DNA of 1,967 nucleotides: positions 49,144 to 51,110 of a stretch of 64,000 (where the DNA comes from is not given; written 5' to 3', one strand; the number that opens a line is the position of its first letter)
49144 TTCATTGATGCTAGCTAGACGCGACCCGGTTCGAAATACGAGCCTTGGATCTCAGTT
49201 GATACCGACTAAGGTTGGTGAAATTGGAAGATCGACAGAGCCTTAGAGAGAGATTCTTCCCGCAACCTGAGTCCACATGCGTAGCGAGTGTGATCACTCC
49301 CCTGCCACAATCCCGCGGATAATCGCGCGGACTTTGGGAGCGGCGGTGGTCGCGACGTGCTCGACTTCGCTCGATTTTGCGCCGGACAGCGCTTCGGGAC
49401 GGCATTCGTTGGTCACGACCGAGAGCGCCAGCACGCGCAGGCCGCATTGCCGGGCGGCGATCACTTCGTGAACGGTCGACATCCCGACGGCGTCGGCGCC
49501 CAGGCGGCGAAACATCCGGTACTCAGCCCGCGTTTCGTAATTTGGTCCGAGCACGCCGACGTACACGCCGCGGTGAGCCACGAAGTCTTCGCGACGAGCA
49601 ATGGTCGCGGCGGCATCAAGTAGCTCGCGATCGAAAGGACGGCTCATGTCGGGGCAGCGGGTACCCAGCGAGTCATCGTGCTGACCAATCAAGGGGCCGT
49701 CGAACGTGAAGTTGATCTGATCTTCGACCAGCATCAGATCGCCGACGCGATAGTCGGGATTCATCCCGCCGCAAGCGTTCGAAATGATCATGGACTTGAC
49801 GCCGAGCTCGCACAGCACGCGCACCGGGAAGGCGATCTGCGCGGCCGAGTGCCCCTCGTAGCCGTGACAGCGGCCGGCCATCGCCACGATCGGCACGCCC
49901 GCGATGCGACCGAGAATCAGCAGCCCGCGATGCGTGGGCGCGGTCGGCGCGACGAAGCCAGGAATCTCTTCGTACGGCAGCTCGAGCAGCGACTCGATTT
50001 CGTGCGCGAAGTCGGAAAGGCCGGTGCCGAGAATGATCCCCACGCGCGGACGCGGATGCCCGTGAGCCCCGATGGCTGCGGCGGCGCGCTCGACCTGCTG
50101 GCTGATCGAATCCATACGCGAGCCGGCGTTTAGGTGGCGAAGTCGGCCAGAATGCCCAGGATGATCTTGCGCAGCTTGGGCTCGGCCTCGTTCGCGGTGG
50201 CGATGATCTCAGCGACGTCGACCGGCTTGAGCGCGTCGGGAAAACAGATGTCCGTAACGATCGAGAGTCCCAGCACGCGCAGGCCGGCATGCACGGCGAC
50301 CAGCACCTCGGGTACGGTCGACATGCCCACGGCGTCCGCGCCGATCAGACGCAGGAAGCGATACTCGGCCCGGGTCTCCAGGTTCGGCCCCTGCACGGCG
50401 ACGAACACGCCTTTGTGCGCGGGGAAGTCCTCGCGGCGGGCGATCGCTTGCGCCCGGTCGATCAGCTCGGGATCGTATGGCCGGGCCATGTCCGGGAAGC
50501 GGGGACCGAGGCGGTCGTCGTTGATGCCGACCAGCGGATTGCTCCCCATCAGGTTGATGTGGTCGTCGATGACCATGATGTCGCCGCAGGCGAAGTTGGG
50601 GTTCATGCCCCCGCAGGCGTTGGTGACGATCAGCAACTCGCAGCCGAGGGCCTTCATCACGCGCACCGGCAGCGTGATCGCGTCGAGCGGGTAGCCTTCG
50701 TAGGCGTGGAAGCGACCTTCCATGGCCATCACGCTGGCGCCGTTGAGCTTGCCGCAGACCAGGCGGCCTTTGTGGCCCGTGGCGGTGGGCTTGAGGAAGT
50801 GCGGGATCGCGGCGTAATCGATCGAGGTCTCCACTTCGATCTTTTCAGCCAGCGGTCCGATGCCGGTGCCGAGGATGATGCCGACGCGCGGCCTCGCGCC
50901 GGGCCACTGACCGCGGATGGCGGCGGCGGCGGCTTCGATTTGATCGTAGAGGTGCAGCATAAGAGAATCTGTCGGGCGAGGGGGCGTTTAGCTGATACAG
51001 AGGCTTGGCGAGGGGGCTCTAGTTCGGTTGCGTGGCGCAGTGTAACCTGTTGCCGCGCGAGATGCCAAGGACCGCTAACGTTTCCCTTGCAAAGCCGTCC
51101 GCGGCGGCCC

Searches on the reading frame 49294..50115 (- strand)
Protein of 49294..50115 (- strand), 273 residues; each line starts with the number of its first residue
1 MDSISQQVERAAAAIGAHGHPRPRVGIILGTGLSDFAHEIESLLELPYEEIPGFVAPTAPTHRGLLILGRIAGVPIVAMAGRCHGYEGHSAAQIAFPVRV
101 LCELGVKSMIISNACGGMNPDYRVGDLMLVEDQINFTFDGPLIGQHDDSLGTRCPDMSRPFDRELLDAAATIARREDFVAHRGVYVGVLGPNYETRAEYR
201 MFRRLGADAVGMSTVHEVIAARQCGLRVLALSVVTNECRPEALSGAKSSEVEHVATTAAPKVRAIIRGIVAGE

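Call 4: search_protein_families(library=pfam, proteins=[window:49294-50115:-], max_evalue=0.1)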
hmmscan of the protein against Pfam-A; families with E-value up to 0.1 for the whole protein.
window:49294-50115:- (273 aa): 1 family
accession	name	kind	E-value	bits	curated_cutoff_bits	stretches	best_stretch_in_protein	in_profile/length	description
PF01048.26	PNP_UDP_1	-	8.5e-55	186.1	25.1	1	24-270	1-232/233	Phosphorylase superfamily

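Call 7: search_protein_families(library=ncbifam, proteins=[window:49294-50115:-], max_evalue=1)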
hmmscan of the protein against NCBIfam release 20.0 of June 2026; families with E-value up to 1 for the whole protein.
window:49294-50115:- (273 aa): 13 families
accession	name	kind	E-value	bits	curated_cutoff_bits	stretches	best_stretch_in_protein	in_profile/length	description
NF006054.0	PRK08202.1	equivalog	2.2e-100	335.7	218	1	4-271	4-272/274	purine-nucleoside phosphorylase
TIGR01697.1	PNPH-PUNA-XAPA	subfamily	1.4e-87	293.1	197.1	1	24-270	1-246/247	inosine/guanosine/xanthosine phosphorylase family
TIGR01700.1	PNPH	equivalog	9.8e-87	290.5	293.35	1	25-270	2-248/249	purine nucleoside phosphorylase I, inosine and guanosine-specific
TIGR01698.1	PUNP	equivalog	5.8e-65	219.1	302.6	1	25-270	2-244/245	purine-nucleoside phosphorylase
TIGR01699.1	XAPA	equivalog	1.6e-53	181.8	370.9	1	24-256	1-231/248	xanthosine phosphorylase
TIGR01694.1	MTAP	equivalog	3.9e-26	91.9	274.85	1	25-270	2-238/240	S-methyl-5'-thioadenosine phosphorylase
NF006334.0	PRK08564.1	equivalog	1.8e-22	79.8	382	1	22-270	7-247/267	S-methyl-5'-thioadenosine phosphorylase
NF006599.0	PRK09136.1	equivalog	2e-18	66.5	223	1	64-271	35-245/247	S-methyl-5'-thioinosine phosphorylase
NF006492.0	PRK08931.1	equivalog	1e-15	57.9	437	1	24-270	5-244/291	S-methyl-5'-thioadenosine phosphorylase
NF005876.0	PRK07823.1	equivalog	4.1e-15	55.6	306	1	23-267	6-239/267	S-methyl-5'-thioadenosine phosphorylase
NF005657.0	PRK07432.1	equivalog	9e-13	48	453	1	24-236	5-212/291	S-methyl-5'-thioadenosine phosphorylase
NF004489.0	PRK05819.1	subfamily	0.022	14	230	1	101-239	78-208/236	DeoD-type purine-nucleoside phosphorylase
TIGR01718.1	Uridine-psphlse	equivalog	0.036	13.4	280.3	1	69-135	48-108/245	uridine phosphorylase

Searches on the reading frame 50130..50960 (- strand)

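Call 4: search_protein_families(library=pfam, proteins=[window:50130-50960:-], max_evalue=0.1)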
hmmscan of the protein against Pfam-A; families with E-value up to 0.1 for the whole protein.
window:50130-50960:- (276 aa): 1 family
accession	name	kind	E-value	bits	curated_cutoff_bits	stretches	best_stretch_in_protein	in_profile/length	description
PF01048.26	PNP_UDP_1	-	8.2e-56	189.4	25.1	1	25-271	1-232/233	Phosphorylase superfamily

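Call 7: search_protein_families(library=ncbifam, proteins=[window:50130-50960:-], max_evalue=1)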
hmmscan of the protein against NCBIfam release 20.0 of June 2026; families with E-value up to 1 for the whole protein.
window:50130-50960:- (276 aa): 13 families
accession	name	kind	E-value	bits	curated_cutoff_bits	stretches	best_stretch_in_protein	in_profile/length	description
NF006054.0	PRK08202.1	equivalog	2e-111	371.9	218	1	5-272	5-272/274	purine-nucleoside phosphorylase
TIGR01700.1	PNPH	equivalog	1.1e-96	323.1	293.35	1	26-271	2-248/249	purine nucleoside phosphorylase I, inosine and guanosine-specific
TIGR01697.1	PNPH-PUNA-XAPA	subfamily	9.4e-93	310.1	197.1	1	25-271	1-246/247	inosine/guanosine/xanthosine phosphorylase family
TIGR01698.1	PUNP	equivalog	3.4e-68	229.7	302.6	1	26-270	2-243/245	purine-nucleoside phosphorylase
TIGR01699.1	XAPA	equivalog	8.2e-68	228.6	370.9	1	25-267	1-243/248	xanthosine phosphorylase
TIGR01694.1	MTAP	equivalog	5.3e-24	84.9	274.85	1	66-271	34-238/240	S-methyl-5'-thioadenosine phosphorylase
NF006334.0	PRK08564.1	equivalog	9.8e-23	80.6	382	1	24-271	8-247/267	S-methyl-5'-thioadenosine phosphorylase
NF006599.0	PRK09136.1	equivalog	2.8e-17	62.7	223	1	66-269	36-242/247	S-methyl-5'-thioinosine phosphorylase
NF006492.0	PRK08931.1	equivalog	4.6e-17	62.3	437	1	66-274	38-247/291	S-methyl-5'-thioadenosine phosphorylase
NF005876.0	PRK07823.1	equivalog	3.1e-14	52.7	306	1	80-269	55-240/267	S-methyl-5'-thioadenosine phosphorylase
NF005657.0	PRK07432.1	equivalog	3.9e-12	45.9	453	1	25-267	5-243/291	S-methyl-5'-thioadenosine phosphorylase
TIGR03468.1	HpnG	hypoth_equivalog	0.0018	17.9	187.1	1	102-237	41-156/212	hopanoid-associated phosphorylase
NF004489.0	PRK05819.1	subfamily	0.052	12.8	230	1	102-237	78-205/236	DeoD-type purine-nucleoside phosphorylase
